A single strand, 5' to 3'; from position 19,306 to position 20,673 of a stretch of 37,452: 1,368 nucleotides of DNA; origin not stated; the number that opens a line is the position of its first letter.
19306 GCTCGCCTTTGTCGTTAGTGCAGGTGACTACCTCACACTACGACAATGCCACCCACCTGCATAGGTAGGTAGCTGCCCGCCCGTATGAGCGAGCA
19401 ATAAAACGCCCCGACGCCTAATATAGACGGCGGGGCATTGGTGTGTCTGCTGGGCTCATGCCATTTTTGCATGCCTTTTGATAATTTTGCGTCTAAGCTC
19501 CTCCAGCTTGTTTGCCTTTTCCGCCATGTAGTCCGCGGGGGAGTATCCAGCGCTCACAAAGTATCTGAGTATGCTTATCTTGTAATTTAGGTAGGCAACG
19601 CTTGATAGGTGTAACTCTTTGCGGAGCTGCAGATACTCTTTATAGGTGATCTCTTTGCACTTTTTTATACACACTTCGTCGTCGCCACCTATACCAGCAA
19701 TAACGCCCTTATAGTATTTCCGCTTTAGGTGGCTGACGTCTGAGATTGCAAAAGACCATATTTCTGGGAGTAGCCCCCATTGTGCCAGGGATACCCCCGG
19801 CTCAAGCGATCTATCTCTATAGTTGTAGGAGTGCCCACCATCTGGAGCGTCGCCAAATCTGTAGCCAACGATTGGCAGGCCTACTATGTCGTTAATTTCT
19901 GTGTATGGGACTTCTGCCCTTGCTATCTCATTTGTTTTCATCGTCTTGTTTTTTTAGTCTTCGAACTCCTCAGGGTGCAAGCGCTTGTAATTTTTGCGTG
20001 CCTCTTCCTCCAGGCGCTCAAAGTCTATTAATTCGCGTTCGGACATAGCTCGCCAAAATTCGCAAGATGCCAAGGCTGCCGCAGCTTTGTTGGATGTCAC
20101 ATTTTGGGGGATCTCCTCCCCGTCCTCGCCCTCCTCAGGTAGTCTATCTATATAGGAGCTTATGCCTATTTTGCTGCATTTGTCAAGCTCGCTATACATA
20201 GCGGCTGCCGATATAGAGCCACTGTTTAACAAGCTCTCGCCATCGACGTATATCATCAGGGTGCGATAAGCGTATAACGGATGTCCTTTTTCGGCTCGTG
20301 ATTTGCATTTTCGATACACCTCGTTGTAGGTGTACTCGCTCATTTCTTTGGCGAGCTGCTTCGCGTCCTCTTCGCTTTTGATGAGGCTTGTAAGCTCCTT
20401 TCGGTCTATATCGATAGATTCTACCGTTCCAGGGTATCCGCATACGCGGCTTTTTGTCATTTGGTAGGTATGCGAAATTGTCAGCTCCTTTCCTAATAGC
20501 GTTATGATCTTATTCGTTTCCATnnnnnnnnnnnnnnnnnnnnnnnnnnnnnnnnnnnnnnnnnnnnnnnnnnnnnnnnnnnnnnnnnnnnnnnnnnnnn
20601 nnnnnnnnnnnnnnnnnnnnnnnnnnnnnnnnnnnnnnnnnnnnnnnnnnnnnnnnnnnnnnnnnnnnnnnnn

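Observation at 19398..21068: Self-contained, oppositely oriented three-gene moron between the HNH endonuclease and terS, encoding three unrecognised proteins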

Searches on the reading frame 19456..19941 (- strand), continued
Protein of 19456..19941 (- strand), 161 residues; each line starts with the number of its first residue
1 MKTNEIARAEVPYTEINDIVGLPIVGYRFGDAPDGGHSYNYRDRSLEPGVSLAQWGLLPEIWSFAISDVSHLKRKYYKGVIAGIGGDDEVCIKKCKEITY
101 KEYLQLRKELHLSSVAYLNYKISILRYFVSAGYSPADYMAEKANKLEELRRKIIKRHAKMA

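Call 89: find_encoding_contigs(protein=P0174, flank=7000, max_places=3)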
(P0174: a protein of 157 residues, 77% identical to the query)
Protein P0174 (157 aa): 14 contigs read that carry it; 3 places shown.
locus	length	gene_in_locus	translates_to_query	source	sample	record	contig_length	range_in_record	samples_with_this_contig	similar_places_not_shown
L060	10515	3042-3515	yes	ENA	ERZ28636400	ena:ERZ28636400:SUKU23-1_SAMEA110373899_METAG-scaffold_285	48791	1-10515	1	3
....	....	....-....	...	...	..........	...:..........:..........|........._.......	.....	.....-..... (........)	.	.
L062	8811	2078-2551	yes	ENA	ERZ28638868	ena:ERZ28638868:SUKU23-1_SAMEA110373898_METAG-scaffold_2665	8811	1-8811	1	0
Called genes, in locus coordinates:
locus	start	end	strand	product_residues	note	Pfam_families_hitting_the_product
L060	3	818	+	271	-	?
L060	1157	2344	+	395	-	PF00589:Phage_integrase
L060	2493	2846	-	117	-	-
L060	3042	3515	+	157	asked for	-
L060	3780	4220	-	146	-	-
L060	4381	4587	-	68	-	-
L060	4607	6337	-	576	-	PF13306:LRR_5 (faint)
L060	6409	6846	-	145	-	PF08291:Peptidase_M15_3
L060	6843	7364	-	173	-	-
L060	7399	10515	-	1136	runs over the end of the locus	PF06605:Prophage_tail (weak)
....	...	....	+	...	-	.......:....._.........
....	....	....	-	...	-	-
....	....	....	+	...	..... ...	-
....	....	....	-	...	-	-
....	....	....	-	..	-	-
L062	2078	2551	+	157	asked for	-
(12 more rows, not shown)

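Call 90: find_encoding_contigs(protein=P0169, flank=7000, max_places=3)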
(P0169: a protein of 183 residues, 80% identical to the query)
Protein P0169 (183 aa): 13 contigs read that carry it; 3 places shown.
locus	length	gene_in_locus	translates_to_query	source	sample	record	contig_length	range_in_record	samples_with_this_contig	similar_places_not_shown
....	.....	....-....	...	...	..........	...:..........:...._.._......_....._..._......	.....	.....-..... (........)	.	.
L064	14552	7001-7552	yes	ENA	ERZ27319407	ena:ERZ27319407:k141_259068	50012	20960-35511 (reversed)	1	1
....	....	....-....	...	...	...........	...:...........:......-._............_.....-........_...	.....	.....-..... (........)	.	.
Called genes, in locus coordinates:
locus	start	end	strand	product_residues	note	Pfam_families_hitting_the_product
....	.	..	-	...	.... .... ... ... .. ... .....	-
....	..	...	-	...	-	-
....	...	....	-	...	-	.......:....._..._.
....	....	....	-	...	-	-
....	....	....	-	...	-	-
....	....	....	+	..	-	-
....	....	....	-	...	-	-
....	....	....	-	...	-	-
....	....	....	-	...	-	-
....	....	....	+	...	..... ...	-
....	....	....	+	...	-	-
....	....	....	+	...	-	-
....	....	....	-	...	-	-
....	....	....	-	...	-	-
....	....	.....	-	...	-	-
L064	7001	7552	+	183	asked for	-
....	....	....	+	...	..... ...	-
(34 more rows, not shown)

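Call 108: search_protein_families(library=pfam, alignment_id=A5, max_evalue=0.001)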
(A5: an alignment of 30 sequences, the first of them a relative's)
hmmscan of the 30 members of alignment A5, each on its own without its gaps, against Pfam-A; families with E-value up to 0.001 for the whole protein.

A. member 1, P0198 (2648 aa): 2 families
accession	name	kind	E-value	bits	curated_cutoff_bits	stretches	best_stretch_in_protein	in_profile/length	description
PF18823.6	InPase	-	8.4e-50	168.6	26.8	1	492-627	1-133/135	Inorganic Pyrophosphatase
PF04002.20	RadC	-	1.7e-08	34.9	22.1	1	1400-1465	45-109/121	RadC-like JAB domain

B. families by the number of members that match (of 30 scanned): 16 families
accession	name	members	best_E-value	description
PF18823.6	InPase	2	8.4e-50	Inorganic Pyrophosphatase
PF18834.6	LPD22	2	7.3e-17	Large polyvalent protein associated domain 22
PF18857.6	LPD38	2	1.5e-10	Large polyvalent protein associated domain 38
PF04002.20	RadC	2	1.7e-08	RadC-like JAB domain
PF18814.6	PBECR5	1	5.1e-24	phage-Barnase-EndoU-ColicinE5/D-RelE like nuclease5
PF18796.6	LPD1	1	1.8e-21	Large polyvalent protein-associated domain 1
PF18838.6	LPD23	1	4e-21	Large polyvalent protein associated domain 23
PF06074.18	Portal_Mu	1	1e-17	Portal protein of Mu bacteriophage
PF18810.6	PBECR2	1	7.2e-10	phage-Barnase-EndoU-ColicinE5/D-RelE like nuclease2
PF14890.11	Intein_splicing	1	3.5e-07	Intein splicing domain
PF13508.13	Acetyltransf_7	1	1.9e-06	Acetyltransferase (GNAT) domain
PF04233.19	Phage_Mu_F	1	2.1e-06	Phage Mu protein F like protein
PF07591.16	PT-HINT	1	2.3e-06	Pretoxin HINT domain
PF00583.31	Acetyltransf_1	1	4.9e-05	Acetyltransferase (GNAT) family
PF14841.11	FliG_M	1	0.00078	FliG middle domain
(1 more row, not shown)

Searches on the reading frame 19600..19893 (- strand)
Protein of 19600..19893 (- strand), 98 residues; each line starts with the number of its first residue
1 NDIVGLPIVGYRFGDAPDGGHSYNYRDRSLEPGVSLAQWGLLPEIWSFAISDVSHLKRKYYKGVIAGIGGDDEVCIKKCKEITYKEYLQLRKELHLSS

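Call 87: search_solved_structures(query=A4, max_evalue=10, show_alignments=2)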
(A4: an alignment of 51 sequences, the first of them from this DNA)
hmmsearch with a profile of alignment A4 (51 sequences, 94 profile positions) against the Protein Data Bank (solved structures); distinct sequences matched with E-value up to 10: 2.
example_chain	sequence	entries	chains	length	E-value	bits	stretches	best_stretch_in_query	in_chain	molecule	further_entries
1hxi_A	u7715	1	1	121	0.76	13.1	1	16-43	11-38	PEROXISOME TARGETING SIGNAL 1 RECEPTOR PEX5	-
4uos_A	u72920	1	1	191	0.78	13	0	37-85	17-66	DESIGNED HELICAL BUNDLE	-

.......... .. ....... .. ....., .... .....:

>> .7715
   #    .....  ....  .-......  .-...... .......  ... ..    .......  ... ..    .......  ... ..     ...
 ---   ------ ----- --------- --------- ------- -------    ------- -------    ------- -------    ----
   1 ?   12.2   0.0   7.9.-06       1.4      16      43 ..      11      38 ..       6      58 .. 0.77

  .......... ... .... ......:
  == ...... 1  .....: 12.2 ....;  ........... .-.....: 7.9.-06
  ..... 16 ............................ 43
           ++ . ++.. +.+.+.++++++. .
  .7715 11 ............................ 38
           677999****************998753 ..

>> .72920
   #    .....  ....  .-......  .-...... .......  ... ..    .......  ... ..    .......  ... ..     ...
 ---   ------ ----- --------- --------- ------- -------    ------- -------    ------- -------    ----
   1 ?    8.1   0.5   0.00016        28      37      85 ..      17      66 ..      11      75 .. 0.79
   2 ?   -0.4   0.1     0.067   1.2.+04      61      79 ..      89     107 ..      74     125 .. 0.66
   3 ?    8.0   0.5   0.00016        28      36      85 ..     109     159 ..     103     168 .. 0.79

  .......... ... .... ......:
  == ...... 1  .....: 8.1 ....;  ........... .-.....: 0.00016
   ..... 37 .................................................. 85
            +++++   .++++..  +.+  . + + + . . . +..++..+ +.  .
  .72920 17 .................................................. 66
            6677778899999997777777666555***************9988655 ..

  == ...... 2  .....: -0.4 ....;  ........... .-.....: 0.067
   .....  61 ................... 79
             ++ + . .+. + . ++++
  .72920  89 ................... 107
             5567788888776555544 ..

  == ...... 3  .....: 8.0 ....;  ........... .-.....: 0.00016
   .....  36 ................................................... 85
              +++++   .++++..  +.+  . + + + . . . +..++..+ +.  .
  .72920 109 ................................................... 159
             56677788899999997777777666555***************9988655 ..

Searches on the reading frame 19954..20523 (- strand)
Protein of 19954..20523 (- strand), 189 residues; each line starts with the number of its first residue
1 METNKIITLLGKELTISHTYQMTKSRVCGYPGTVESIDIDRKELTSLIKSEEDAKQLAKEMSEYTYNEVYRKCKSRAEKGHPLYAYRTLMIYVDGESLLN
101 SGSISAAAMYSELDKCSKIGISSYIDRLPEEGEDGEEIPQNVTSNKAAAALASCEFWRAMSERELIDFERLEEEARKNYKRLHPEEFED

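Call 5: search_protein_families(library=pfam, proteins=[window:19954-20523:-], max_evalue=1)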
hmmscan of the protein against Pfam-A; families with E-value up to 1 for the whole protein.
window:19954-20523:- (189 aa): 3 families
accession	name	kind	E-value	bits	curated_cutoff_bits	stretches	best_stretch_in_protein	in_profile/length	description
PF23624.1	ORF68_C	-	0.018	15.8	27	1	48-103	13-70/121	ORF68-like, C-terminal domain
PF19278.4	Hydant_A_C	-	0.029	14.2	21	1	28-82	47-98/193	Hydantoinase/oxoprolinase C-terminal domain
PF19063.5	DUF5759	-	0.28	11.5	25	1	47-86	6-45/71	Family of unknown function (DUF5759)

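Call 6: search_protein_families(library=phrogs, proteins=[window:19954-20523:-], max_evalue=1)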
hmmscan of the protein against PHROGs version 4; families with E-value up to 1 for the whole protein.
window:19954-20523:- (189 aa): 4 families
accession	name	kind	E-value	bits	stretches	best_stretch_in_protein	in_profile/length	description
phrog_31491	-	unknown function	0.0098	16.9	1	5-41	22-58/64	-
phrog_12537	-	unknown function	0.055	14.9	1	51-78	2-29/71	-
phrog_2691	-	tail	0.12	12.3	1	49-112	350-411/458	tail fiber protein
phrog_4134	-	unknown function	0.2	12.6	1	34-83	24-74/90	-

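Call 7: search_protein_families(library=padloc, proteins=[window:19954-20523:-], max_evalue=1)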
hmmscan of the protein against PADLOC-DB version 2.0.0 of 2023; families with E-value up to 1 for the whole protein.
window:19954-20523:- (189 aa): 2 families
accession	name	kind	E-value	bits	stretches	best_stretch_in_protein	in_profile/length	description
PDLC02974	WH_III-A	-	0.012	13.9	1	46-103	11-66/101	-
PDLC02617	DrmC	-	0.03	13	1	8-72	41-100/101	DrmC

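Call 8: search_protein_families(library=ncbifam, proteins=[window:19954-20523:-], max_evalue=1)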
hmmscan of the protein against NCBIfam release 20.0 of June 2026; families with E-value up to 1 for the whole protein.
window:19954-20523:- (189 aa): 0 families

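Call 11: find_homologous_proteins(query=window:19954-20523:-)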
Query window:19954-20523:- (189 aa): 103 proteins with E <= 0.001 among 243 candidates.
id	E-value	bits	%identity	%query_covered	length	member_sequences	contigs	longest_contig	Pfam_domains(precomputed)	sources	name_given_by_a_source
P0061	1.8e-118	410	100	100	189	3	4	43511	-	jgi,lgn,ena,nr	jgi:hypothetical protein|nr:MAG TPA: hypothetical protein [Caudoviricetes sp.]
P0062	2.5e-103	361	87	97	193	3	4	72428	-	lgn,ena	-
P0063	5.8e-103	360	87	100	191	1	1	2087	-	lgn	-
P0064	9.1e-103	359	86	97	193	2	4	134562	-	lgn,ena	-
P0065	1.6e-101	355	85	100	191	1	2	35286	-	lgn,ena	-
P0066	3.6e-101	354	87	98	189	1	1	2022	-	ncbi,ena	-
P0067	4.0e-100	351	84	100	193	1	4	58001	-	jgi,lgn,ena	jgi:hypothetical protein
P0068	2.5e-90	319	79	100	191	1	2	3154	-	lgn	-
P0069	9.4e-86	304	78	100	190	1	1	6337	-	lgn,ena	-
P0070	6.5e-80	285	75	99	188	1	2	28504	-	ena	-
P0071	1.8e-76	274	69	100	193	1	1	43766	-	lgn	-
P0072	2.7e-73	263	68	100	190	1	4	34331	-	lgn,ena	-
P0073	2.8e-73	263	66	100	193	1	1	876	-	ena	-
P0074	3.0e-72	260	66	100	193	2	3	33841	-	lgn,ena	-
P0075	5.7e-71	256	66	100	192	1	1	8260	-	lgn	-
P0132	3.4e-49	185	55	100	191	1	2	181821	-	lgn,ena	-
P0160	1.0e-35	141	49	93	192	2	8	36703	-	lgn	-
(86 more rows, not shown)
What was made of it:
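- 19954..20523 (-): gpB, 189 aa. The family is acidic (median net charge -27). Conserved N-terminal domain of about 95 aa, variable middle, acidic stretch, C-terminal helix. 103 homologue clusters, all in this phage lineage (call 11).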

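Call 14: find_encoding_contigs(protein=P0061, flank=10000, max_places=4)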
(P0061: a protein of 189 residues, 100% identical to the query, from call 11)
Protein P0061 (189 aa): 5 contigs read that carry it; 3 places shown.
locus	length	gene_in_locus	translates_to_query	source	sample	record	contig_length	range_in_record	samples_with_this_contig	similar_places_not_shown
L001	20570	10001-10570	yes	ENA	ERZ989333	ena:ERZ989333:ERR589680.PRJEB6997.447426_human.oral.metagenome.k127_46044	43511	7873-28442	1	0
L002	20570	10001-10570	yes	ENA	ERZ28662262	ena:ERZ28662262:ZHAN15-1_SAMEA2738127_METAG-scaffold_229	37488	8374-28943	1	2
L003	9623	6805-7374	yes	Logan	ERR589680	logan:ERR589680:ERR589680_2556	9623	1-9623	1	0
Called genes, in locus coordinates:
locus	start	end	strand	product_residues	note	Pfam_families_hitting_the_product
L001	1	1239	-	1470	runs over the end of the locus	PF20155:TMP_3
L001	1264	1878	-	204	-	-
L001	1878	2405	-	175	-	-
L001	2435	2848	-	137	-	-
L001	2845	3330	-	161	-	-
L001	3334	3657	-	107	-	PF05521:Phage_HCP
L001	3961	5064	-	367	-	PF05065:Phage_capsid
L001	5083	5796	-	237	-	PF04586:Peptidase_S78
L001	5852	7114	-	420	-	PF04860:Phage_portal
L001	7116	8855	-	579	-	PF03354:TerL_ATPase, PF20441:TerL_nuclease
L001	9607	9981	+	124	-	-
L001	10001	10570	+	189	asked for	-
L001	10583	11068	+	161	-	-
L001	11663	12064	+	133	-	-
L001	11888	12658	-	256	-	-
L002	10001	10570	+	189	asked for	-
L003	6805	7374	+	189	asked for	-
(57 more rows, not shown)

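Call 15: find_encoding_contigs(protein=P0160, flank=6000, max_places=4)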
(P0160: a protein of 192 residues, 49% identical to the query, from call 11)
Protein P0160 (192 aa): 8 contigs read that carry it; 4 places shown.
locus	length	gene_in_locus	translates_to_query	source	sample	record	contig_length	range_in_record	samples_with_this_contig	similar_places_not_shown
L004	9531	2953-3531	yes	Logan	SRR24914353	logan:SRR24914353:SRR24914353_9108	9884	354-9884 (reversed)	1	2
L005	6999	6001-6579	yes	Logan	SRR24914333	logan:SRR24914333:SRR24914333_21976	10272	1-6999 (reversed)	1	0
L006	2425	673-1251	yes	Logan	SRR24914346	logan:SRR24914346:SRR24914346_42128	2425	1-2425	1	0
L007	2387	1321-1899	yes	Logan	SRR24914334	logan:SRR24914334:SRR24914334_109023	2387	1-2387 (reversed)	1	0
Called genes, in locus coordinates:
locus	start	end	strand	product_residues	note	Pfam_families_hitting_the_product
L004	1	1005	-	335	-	?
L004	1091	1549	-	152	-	PF05119:Terminase_4 (weak)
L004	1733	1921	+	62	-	-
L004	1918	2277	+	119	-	-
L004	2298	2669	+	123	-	-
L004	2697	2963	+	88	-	-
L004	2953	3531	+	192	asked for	-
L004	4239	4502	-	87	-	PF01844:HNH (weak)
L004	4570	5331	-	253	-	-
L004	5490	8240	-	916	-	-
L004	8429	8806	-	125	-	PF14902:DUF4494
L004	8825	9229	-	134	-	PF11753:DUF3310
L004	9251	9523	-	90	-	-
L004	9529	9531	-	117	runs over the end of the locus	?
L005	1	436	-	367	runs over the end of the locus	PF05065:Phage_capsid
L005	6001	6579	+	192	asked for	-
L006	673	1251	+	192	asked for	-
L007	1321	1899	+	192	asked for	-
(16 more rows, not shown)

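Call 19: search_solved_structures(query=A1, max_evalue=10)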
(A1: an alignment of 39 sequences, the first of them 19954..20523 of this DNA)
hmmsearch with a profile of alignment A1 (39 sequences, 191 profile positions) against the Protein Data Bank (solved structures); distinct sequences matched with E-value up to 10: 0.

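Call 23: find_related_loci(query=A1, collection=viral_contigs, flank=6000)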
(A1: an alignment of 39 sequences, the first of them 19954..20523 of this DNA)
Query A1 (189 aa) in viral_contigs; peptide patterns used: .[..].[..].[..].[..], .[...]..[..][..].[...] (x = any residue, [..] = any of these).
217 stretches matched a pattern; 15 encode a relative of the query (tblastn E <= 1e-3); 15 distinct loci.
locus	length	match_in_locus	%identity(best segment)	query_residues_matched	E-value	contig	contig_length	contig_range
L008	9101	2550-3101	85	1-184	2e-105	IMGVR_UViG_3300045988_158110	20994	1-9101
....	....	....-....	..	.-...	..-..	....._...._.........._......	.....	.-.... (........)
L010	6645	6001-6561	56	1-184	3e-51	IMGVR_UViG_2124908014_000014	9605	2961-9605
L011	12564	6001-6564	55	1-188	3e-51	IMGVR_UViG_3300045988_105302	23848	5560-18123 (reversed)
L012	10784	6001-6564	55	1-188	3e-51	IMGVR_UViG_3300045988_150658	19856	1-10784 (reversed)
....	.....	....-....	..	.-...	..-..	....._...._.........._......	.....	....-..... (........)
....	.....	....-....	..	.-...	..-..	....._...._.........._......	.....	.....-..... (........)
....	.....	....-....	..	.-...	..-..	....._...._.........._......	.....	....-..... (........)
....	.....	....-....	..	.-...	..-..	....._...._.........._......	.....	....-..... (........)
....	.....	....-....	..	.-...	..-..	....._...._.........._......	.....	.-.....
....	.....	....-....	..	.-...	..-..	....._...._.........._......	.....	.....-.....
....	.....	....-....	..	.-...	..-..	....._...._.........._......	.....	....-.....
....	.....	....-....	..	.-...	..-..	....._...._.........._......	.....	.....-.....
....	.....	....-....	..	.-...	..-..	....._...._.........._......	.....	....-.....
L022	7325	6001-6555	52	1-184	2e-37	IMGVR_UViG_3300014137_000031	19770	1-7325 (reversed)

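Call 24: find_related_loci(query=A1, collection=genome_contigs, flank=8000)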
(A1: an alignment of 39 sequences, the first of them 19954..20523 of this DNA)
Query A1 (189 aa) in genome_contigs; peptide patterns used: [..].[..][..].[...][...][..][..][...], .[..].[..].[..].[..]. (x = any residue, [..] = any of these).
227 stretches matched a pattern, but none encodes a relative of the query by tblastn (E <= 1e-3).
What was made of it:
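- Tried and rejected: No gpB relative was found (call 24).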

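Call 37: find_encoding_contigs(protein=P0132, flank=10000, max_places=2)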
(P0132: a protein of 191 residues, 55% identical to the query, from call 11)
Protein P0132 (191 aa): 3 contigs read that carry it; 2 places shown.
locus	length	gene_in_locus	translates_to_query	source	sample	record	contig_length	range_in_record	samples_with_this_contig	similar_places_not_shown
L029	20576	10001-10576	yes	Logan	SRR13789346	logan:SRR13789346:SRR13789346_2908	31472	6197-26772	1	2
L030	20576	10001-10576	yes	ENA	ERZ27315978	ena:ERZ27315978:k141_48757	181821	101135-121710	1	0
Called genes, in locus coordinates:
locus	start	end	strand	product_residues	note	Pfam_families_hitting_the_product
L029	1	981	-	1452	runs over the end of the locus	PF20155:TMP_3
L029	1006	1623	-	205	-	-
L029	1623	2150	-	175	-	-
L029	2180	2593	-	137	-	-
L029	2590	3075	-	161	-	-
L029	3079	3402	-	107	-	PF05521:Phage_HCP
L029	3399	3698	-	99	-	PF05135:Phage_connect_1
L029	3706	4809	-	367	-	PF05065:Phage_capsid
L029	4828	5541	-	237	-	PF04586:Peptidase_S78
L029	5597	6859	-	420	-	PF04860:Phage_portal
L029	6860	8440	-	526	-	PF03354:TerL_ATPase, PF20441:TerL_nuclease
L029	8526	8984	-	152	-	PF05119:Terminase_4 (weak)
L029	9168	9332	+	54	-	-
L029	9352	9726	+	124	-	-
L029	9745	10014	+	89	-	-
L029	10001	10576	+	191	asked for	-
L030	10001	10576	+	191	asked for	-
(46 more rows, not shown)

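Call 49: search_dna_similar(query=window:19954-20523:-, collection=phages, mode=protein, max_evalue=0.01)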
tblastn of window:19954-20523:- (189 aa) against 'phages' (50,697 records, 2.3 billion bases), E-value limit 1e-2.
No match.

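Call 63: search_dna_similar(query=window:19954-20523:-, collection=plasmids, mode=protein, max_evalue=0.01)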
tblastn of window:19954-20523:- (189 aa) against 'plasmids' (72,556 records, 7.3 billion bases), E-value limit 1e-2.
No match.
